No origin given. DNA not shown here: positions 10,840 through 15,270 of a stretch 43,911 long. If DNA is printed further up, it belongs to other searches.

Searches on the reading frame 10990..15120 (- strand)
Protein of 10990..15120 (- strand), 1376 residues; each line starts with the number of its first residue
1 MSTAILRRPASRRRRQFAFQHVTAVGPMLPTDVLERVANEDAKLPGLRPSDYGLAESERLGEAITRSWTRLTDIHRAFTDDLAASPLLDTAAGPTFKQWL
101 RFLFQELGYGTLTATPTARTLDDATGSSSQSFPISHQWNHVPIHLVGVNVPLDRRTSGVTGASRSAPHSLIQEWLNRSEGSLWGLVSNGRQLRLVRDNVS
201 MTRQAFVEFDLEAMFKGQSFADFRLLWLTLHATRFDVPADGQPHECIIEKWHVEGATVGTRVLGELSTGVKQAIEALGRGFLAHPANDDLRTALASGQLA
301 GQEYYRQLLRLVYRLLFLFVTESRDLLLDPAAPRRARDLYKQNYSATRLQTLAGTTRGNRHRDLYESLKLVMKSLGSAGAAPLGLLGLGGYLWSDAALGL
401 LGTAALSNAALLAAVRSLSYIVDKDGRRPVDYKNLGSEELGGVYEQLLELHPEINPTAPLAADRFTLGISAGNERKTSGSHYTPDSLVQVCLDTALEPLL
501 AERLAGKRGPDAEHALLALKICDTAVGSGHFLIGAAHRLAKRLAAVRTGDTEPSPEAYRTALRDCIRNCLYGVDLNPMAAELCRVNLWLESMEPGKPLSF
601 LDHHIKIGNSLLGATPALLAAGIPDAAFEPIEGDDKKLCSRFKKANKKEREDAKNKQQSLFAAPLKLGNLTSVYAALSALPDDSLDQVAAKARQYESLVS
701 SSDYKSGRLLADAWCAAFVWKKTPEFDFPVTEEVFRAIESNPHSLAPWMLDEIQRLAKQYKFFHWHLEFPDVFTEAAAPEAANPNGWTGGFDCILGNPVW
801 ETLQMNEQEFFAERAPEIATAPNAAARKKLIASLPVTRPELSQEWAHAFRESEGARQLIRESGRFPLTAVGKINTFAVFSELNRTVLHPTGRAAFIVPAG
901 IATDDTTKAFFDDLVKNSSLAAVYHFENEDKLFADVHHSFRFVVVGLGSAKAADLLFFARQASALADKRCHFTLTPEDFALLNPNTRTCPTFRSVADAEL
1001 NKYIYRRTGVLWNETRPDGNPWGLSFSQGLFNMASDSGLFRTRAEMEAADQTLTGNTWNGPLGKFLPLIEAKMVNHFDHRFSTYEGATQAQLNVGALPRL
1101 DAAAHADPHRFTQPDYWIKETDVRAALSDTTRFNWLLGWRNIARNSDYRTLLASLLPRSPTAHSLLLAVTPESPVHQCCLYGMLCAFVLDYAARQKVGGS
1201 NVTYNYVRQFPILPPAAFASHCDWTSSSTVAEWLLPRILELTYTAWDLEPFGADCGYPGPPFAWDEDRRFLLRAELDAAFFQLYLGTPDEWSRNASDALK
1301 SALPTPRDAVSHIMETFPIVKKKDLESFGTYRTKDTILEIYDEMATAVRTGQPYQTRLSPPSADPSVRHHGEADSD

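Call 4: search_protein_families(library=padloc, proteins=[window:10990-15120:-], max_evalue=0.01)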
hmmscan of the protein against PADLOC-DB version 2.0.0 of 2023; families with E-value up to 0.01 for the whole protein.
window:10990-15120:- (1376 aa): 35 families (the best 25 are shown)
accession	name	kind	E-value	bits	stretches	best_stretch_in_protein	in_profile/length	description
PDLC02643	DrmMI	-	5.3e-65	218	2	464-800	541-878/1347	DrmMI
PDLC03622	REase_MTase_IIG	-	1.6e-49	166.2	5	556-659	585-688/1524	Type IIG restriction enzyme-methyltransferase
PDLC02638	DrmMI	-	8.6e-47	157.9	2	466-801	542-882/935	DrmMI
PDLC03613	REase_MTase_IIG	-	1.1e-39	133.9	3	753-1165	721-1089/1250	Type IIG restriction enzyme-methyltransferase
PDLC03611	REase_MTase_IIG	-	1.1e-30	103.9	3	472-622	511-662/1532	Type IIG restriction enzyme-methyltransferase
PDLC03614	REase_MTase_IIG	-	8.9e-28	94.4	3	750-938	920-1095/1584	Type IIG restriction enzyme-methyltransferase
PDLC03620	REase_MTase_IIG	-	5.3e-26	88.6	3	564-615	676-727/1378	Type IIG restriction enzyme-methyltransferase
PDLC02639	DrmMI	-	1.3e-25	87.8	1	475-643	247-416/803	DrmMI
PDLC02645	DrmMI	-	6.8e-25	85.4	1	466-618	537-717/772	DrmMI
PDLC02644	DrmMI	-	6.8e-25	85.2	1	462-614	49-229/988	DrmMI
PDLC03618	REase_MTase_IIG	-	1.7e-21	73.3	1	459-614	530-713/1429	Type IIG restriction enzyme-methyltransferase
PDLC02646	DrmMI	-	1.9e-21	73.9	1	535-615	20-99/792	DrmMI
PDLC03629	REase_MTase_IIG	-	6.4e-15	52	1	513-614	430-536/1182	Type IIG restriction enzyme-methyltransferase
PDLC03612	REase_MTase_IIG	-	5e-13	46.1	2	514-536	505-527/1247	Type IIG restriction enzyme-methyltransferase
PDLC03596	REase_MTase_IIG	-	2.6e-11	40.3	1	516-614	539-642/1148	Type IIG restriction enzyme-methyltransferase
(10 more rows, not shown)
